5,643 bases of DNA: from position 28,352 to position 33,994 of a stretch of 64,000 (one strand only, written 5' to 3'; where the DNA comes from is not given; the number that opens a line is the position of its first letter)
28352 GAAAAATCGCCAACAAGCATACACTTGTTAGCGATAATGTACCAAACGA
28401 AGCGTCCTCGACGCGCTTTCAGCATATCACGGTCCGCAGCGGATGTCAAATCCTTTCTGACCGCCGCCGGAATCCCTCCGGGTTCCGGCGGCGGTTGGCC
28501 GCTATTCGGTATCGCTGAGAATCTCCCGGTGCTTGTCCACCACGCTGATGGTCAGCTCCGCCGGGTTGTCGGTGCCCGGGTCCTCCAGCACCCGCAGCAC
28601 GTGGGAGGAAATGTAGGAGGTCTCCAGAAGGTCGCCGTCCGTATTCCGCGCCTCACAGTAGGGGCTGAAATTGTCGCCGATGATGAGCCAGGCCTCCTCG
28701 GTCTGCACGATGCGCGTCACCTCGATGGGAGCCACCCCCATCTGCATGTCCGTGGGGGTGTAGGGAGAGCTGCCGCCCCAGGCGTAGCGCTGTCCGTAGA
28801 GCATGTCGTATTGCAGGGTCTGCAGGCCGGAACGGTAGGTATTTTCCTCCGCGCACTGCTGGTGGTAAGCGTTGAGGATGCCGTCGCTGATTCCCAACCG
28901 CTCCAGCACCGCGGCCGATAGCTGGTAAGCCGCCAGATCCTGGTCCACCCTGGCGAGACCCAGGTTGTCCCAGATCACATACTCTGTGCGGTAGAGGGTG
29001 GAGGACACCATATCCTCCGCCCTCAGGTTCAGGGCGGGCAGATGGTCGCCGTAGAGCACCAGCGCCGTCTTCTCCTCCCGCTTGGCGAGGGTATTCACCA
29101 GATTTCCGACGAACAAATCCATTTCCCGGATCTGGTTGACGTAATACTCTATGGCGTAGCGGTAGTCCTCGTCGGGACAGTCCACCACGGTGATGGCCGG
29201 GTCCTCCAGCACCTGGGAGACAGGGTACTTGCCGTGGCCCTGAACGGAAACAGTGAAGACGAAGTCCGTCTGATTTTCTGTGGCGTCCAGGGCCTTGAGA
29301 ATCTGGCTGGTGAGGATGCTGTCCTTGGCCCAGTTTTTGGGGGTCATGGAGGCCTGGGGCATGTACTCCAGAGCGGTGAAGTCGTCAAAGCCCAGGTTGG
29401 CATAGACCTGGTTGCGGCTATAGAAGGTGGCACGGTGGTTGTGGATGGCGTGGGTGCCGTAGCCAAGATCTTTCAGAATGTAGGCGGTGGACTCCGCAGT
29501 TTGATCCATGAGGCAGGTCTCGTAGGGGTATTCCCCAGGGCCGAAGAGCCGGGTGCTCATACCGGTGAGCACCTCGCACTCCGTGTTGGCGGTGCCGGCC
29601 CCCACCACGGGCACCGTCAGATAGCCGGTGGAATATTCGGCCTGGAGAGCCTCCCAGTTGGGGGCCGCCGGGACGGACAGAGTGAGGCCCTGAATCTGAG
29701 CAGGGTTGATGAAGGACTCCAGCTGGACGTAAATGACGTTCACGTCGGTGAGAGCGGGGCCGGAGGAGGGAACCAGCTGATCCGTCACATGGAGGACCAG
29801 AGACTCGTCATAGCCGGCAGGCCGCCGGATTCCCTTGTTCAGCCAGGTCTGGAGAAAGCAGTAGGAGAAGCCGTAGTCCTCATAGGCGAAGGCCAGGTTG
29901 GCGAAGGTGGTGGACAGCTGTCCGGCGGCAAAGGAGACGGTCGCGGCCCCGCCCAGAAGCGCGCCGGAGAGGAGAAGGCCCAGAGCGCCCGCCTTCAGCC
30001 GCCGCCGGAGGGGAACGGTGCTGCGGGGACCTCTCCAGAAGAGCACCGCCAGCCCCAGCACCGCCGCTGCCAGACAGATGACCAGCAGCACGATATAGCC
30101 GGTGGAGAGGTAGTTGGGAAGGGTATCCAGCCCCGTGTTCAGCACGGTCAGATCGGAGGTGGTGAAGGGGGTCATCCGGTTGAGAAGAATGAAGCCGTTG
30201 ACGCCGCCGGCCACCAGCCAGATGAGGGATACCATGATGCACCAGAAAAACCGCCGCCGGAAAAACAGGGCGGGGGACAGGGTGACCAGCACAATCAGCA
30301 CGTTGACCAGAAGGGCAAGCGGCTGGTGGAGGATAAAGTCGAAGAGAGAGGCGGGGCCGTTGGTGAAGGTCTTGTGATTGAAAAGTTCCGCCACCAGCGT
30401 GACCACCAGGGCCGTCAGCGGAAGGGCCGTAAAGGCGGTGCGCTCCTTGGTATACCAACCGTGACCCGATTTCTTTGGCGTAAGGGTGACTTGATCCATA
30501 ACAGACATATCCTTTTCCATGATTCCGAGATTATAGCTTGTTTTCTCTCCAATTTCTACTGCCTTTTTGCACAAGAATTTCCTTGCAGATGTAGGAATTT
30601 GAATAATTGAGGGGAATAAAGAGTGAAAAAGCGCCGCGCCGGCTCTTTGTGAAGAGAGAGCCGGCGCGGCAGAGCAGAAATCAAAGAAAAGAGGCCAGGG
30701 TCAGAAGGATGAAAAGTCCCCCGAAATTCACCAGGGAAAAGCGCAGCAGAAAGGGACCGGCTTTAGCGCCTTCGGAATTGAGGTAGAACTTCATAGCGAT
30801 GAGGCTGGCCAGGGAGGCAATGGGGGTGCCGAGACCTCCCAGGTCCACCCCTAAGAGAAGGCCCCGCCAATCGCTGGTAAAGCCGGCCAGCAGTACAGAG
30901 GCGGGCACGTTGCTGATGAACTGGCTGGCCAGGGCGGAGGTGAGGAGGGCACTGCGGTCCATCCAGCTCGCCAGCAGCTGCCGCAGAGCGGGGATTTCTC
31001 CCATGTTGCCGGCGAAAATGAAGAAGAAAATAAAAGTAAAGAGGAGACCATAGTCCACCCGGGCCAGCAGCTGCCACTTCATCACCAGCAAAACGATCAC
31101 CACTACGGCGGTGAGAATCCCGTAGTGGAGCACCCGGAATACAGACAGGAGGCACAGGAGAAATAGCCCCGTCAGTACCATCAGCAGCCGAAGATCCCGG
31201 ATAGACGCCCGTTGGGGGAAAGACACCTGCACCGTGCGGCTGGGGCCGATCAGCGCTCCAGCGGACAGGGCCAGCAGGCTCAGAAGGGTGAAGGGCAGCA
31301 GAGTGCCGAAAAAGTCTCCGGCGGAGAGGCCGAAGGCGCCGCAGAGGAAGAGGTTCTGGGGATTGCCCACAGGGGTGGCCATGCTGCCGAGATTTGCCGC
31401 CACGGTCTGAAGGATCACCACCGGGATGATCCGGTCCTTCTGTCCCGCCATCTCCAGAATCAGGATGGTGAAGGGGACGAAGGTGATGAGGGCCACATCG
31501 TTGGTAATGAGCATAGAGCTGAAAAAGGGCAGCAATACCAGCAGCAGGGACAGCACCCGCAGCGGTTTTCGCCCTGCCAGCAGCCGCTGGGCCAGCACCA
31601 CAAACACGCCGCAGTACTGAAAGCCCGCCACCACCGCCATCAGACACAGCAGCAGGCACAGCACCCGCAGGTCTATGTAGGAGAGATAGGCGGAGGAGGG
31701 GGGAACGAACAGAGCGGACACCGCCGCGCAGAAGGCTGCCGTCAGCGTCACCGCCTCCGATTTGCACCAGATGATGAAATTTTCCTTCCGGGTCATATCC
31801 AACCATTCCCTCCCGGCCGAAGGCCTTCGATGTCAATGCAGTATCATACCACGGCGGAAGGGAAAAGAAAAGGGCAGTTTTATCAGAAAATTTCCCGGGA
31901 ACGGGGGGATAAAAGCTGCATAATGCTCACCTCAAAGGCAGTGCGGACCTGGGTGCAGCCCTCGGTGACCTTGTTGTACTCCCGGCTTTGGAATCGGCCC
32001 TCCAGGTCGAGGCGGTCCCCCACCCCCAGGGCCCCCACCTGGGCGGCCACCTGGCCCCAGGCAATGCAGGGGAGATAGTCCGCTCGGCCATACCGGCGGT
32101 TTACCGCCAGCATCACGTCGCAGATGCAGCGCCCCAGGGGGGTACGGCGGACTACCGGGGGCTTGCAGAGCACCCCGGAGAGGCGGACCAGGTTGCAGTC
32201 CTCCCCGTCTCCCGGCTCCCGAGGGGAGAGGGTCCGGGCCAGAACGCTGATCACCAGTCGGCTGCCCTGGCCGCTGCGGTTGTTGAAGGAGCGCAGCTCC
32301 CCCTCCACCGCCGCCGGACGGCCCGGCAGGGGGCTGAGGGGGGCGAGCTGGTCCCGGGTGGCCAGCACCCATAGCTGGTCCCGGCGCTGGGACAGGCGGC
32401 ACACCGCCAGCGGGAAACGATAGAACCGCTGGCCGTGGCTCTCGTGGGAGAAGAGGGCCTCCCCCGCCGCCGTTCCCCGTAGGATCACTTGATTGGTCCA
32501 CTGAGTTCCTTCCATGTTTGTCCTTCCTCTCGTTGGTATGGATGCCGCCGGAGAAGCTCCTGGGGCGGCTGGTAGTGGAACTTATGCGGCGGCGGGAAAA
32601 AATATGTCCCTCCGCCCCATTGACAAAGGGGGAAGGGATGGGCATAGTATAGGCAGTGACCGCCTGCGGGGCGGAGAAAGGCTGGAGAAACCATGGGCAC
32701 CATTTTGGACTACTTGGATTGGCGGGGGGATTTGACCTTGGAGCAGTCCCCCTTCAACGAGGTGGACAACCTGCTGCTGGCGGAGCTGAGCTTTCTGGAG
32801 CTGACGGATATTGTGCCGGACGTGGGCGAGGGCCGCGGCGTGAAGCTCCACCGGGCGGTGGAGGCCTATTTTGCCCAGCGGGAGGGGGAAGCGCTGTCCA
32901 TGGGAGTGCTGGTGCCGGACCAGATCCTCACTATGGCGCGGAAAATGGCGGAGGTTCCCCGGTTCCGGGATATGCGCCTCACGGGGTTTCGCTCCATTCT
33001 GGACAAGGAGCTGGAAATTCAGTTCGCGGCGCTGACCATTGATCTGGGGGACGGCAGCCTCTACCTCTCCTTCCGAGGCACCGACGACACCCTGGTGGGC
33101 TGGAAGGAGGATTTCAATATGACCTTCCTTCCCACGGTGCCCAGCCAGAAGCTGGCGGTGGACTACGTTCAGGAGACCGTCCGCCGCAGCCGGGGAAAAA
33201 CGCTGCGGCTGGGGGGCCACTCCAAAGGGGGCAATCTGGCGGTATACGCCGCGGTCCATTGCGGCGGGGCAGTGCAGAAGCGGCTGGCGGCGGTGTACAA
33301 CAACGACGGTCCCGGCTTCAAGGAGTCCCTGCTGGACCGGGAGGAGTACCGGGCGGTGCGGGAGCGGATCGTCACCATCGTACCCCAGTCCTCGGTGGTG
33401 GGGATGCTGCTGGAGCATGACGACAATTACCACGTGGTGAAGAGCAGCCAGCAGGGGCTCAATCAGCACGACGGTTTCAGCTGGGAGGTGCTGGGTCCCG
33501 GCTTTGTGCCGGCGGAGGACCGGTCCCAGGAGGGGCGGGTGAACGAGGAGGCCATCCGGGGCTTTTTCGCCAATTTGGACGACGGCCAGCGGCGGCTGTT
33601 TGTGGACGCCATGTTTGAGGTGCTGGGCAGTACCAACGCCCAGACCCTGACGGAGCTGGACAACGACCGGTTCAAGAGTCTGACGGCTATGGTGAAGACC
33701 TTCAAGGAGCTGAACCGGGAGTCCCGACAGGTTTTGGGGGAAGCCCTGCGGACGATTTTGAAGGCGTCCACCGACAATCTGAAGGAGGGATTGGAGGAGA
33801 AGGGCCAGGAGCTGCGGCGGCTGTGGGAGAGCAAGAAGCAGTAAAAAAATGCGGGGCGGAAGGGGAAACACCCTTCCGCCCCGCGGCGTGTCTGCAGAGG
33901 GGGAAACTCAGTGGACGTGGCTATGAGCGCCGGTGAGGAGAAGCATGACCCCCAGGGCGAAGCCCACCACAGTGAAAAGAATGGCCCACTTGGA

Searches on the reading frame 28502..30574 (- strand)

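Call 78: search_protein_families(library=pfam, proteins=[window:28502-30574:-], max_evalue=0.00001)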
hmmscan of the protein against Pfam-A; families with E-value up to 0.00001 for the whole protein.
window:28502-30574:- (690 aa): 1 family
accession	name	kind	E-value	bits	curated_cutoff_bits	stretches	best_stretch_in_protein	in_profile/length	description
PF00884.28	Sulfatase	-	4.4e-33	115.3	25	1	279-560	2-299/301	Sulfatase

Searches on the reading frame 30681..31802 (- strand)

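Call 78: search_protein_families(library=pfam, proteins=[window:30681-31802:-], max_evalue=0.00001)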
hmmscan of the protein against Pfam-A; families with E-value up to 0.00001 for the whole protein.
window:30681-31802:- (373 aa): 1 family
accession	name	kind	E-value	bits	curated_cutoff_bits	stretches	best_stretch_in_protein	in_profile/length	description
PF03600.22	CitMHS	-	3.2e-29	102.5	31.9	1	10-306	4-311/336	Citrate transporter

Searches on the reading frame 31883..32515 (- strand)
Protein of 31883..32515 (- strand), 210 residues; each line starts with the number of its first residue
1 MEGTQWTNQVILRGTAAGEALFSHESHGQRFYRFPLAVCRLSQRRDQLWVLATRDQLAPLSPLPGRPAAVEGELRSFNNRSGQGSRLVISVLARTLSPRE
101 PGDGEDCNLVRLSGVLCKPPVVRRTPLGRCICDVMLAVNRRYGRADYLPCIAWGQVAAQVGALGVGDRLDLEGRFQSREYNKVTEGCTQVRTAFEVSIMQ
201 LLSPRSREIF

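Call 78: search_protein_families(library=pfam, proteins=[window:31883-32515:-], max_evalue=0.00001)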
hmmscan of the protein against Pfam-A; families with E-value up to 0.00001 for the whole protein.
window:31883-32515:- (210 aa): 1 family
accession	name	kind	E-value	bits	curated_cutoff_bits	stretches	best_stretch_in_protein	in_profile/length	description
PF00436.31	SSB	-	1.9e-13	50.8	26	1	108-200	2-102/104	Single-strand binding protein family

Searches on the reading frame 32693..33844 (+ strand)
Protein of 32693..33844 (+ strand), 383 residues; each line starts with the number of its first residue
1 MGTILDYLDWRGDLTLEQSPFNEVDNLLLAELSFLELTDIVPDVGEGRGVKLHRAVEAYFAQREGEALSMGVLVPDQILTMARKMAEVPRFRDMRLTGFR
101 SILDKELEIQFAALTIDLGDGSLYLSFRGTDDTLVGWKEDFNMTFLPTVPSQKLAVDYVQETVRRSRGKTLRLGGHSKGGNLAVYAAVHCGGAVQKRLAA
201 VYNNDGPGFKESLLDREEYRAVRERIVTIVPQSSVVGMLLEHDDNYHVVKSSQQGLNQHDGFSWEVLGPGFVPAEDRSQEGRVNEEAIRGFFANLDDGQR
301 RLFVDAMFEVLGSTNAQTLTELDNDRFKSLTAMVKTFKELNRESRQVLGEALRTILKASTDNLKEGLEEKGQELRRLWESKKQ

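Call 25: search_protein_families(library=pfam, proteins=[window:32693-33844:+], max_evalue=0.0001)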
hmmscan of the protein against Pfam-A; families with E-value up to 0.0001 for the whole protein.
window:32693-33844:+ (383 aa): 1 family
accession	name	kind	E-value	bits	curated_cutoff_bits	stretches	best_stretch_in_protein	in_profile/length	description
PF11187.14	Mbeg1-like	-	1.1e-79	267.5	21.1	1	85-309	1-224/224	Mbeg1-like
